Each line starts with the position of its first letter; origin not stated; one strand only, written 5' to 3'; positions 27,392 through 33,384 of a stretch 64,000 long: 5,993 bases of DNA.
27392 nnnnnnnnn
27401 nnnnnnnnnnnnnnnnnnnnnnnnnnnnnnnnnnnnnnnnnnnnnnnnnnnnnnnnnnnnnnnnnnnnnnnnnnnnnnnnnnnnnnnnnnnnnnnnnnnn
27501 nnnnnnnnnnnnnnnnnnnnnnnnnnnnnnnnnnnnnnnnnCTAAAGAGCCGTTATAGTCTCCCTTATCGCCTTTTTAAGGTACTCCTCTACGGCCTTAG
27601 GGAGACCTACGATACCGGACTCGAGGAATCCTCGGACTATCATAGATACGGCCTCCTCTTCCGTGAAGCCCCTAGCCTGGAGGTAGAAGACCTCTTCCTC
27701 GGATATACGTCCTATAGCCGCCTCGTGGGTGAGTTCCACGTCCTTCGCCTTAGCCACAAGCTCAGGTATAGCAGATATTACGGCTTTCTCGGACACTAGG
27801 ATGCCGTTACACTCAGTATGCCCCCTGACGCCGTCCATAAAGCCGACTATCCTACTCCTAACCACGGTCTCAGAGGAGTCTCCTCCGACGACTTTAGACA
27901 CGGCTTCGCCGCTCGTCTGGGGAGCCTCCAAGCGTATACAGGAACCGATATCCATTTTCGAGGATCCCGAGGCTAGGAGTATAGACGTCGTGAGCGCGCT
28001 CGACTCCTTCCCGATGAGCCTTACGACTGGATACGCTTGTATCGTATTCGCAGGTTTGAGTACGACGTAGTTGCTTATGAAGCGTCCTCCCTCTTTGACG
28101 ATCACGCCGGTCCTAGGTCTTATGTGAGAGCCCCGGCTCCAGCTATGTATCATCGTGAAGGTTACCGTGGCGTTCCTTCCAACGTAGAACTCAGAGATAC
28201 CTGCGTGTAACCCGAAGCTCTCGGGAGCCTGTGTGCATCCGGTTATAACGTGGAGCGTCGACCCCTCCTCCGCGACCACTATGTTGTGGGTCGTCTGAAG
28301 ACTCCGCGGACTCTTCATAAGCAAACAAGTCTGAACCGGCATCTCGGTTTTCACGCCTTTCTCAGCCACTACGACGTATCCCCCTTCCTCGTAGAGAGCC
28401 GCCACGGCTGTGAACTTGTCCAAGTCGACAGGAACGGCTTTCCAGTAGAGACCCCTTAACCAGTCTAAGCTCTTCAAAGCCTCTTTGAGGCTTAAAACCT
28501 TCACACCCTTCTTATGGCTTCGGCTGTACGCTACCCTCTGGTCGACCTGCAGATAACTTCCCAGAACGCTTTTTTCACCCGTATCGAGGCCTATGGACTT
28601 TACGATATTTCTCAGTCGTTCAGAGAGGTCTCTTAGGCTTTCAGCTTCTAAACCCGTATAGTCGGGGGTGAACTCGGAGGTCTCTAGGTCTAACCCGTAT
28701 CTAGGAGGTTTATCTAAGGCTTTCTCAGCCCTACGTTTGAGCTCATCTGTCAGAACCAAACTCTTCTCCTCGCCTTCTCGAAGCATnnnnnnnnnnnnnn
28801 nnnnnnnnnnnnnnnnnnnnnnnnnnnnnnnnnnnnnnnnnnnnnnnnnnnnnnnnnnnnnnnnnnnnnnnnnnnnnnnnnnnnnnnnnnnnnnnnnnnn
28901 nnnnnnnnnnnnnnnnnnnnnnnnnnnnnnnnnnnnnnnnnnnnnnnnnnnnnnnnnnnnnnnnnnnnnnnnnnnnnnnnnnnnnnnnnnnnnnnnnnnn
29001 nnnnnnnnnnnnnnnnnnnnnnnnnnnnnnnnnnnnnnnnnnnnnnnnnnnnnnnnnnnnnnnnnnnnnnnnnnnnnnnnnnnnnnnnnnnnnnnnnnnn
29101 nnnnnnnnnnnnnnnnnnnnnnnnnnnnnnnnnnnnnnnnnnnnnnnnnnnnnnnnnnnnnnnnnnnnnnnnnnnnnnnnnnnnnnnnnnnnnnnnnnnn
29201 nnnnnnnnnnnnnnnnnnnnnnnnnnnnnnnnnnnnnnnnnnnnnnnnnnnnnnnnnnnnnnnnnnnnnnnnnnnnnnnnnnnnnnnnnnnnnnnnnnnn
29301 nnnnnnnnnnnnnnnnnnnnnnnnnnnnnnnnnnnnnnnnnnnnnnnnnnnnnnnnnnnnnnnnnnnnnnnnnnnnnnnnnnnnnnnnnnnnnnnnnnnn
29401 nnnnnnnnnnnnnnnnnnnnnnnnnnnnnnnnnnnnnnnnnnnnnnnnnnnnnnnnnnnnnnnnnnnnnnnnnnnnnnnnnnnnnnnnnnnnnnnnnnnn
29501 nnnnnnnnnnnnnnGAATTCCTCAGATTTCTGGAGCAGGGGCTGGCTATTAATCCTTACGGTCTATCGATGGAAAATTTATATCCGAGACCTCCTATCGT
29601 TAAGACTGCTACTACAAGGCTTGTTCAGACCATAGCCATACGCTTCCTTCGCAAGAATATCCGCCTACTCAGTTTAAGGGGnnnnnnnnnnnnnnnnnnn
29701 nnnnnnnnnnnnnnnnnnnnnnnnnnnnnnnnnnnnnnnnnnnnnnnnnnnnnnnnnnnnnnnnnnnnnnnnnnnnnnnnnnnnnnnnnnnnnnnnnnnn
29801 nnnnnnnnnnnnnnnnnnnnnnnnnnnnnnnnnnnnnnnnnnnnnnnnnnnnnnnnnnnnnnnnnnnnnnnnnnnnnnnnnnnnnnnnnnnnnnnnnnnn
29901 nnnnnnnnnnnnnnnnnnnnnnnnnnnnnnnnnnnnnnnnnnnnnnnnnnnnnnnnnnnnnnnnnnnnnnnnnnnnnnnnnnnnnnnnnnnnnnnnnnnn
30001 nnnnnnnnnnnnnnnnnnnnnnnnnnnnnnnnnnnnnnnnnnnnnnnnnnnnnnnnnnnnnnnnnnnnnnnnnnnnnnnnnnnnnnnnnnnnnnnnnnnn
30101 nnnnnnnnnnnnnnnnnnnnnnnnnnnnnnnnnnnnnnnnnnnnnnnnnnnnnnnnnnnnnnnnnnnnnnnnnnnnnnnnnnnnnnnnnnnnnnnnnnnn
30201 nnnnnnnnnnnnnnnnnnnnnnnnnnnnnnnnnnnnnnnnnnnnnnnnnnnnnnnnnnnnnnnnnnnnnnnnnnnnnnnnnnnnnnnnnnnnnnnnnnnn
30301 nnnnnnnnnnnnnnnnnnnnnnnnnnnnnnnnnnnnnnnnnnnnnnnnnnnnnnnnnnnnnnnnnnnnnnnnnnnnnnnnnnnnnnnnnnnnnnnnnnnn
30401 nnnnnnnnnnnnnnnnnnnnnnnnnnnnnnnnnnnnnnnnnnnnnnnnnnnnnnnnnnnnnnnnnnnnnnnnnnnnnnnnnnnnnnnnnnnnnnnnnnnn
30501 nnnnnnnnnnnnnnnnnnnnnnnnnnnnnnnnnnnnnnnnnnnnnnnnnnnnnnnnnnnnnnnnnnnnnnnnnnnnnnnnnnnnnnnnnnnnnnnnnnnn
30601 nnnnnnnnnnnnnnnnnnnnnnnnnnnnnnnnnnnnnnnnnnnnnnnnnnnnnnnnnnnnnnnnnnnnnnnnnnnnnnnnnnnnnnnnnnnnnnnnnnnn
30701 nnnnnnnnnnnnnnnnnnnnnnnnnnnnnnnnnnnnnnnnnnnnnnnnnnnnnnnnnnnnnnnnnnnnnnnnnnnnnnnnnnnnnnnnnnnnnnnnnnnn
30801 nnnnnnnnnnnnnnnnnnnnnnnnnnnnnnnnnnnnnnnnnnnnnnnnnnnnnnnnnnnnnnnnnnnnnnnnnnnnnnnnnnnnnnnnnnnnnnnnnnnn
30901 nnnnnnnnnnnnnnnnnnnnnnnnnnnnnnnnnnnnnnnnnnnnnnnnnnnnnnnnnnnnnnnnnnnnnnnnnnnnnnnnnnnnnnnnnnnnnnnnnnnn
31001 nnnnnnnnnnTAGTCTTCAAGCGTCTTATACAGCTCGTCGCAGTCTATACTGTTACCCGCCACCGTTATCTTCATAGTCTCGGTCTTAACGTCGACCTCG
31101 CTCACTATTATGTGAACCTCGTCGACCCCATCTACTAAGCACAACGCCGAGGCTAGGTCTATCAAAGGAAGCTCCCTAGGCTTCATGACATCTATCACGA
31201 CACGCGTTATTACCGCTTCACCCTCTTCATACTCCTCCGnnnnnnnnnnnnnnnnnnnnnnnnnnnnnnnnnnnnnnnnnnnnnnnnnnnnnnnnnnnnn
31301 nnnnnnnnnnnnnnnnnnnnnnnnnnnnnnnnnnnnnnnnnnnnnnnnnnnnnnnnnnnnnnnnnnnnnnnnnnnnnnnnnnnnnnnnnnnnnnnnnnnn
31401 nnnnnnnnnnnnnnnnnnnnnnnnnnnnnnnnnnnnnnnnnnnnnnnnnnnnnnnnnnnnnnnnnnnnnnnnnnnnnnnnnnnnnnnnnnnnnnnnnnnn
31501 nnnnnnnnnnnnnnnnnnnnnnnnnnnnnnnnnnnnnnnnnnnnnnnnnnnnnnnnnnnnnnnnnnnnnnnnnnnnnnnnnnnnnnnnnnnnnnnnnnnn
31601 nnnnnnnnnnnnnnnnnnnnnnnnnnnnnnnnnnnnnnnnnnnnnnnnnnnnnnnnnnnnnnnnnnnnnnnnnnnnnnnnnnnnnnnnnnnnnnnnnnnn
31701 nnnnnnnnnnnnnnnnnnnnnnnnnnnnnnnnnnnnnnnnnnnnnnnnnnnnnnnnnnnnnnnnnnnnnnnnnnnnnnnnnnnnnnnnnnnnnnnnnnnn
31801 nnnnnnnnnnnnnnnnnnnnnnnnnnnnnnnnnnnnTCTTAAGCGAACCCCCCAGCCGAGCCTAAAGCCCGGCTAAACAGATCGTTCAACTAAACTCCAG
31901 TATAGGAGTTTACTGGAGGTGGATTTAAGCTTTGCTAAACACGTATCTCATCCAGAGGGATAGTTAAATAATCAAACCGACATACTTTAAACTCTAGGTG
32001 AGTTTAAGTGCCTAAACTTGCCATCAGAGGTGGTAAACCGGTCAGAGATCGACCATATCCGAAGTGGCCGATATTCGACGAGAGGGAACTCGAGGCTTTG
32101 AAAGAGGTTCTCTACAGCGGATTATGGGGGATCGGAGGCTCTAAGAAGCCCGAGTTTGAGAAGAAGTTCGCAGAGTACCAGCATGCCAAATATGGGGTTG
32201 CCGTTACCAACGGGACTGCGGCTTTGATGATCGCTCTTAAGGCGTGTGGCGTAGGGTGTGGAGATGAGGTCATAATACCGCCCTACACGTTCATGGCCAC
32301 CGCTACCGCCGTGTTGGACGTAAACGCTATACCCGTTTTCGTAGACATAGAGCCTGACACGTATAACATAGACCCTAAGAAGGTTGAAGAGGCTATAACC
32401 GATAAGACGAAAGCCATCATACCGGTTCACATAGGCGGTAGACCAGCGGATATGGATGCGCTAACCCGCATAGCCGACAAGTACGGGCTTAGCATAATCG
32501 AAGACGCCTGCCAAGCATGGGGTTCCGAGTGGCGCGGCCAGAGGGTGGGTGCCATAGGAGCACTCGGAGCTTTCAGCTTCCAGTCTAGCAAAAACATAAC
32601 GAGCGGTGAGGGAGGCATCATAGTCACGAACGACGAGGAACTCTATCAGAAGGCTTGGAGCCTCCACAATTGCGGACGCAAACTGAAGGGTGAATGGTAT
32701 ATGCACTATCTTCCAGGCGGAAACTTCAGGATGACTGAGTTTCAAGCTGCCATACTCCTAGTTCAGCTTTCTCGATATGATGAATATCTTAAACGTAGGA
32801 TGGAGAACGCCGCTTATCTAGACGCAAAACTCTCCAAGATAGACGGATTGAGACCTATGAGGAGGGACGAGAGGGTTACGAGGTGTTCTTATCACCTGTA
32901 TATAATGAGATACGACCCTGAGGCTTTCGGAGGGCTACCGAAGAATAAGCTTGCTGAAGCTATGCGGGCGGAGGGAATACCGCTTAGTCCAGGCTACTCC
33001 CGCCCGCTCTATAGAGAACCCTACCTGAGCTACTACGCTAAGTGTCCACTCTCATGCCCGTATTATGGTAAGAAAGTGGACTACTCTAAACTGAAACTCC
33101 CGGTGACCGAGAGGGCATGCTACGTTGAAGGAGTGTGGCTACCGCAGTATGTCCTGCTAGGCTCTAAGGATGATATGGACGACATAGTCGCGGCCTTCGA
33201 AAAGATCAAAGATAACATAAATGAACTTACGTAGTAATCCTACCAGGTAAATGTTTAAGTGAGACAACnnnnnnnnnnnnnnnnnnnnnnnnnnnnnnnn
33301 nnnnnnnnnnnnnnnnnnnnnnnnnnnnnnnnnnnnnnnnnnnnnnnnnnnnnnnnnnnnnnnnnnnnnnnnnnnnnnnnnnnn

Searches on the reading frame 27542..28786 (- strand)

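Call 10: search_protein_families(library=pfam, proteins=[window:27542-28786:-], max_evalue=0.001)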
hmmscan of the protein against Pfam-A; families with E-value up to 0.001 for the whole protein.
window:27542-28786:- (414 aa): 1 family
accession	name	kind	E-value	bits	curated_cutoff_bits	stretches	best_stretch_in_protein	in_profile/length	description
PF01458.23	SUFBD_core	-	2.5e-49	168.3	27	1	159-387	5-232/232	SUF system FeS cluster assembly, SufBD core domain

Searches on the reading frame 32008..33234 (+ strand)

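Call 10: search_protein_families(library=pfam, proteins=[window:32008-33234:+], max_evalue=0.001)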
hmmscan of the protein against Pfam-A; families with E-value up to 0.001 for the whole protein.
window:32008-33234:+ (408 aa): 4 families
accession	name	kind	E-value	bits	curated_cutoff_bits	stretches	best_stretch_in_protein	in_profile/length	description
PF01041.23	DegT_DnrJ_EryC1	-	1e-114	384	19.8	1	23-397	3-359/360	DegT/DnrJ/EryC1/StrS aminotransferase family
PF01212.27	Beta_elim_lyase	-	3.7e-08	33.5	27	1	49-286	36-276/288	Beta-eliminating lyase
PF00155.27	Aminotran_1_2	-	1.7e-07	31.2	19.7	1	46-138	42-151/361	Aminotransferase class I and II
PF01053.26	Cys_Met_Meta_PP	-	4.8e-05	22.5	27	1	49-168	56-175/381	Cys/Met metabolism PLP-dependent enzyme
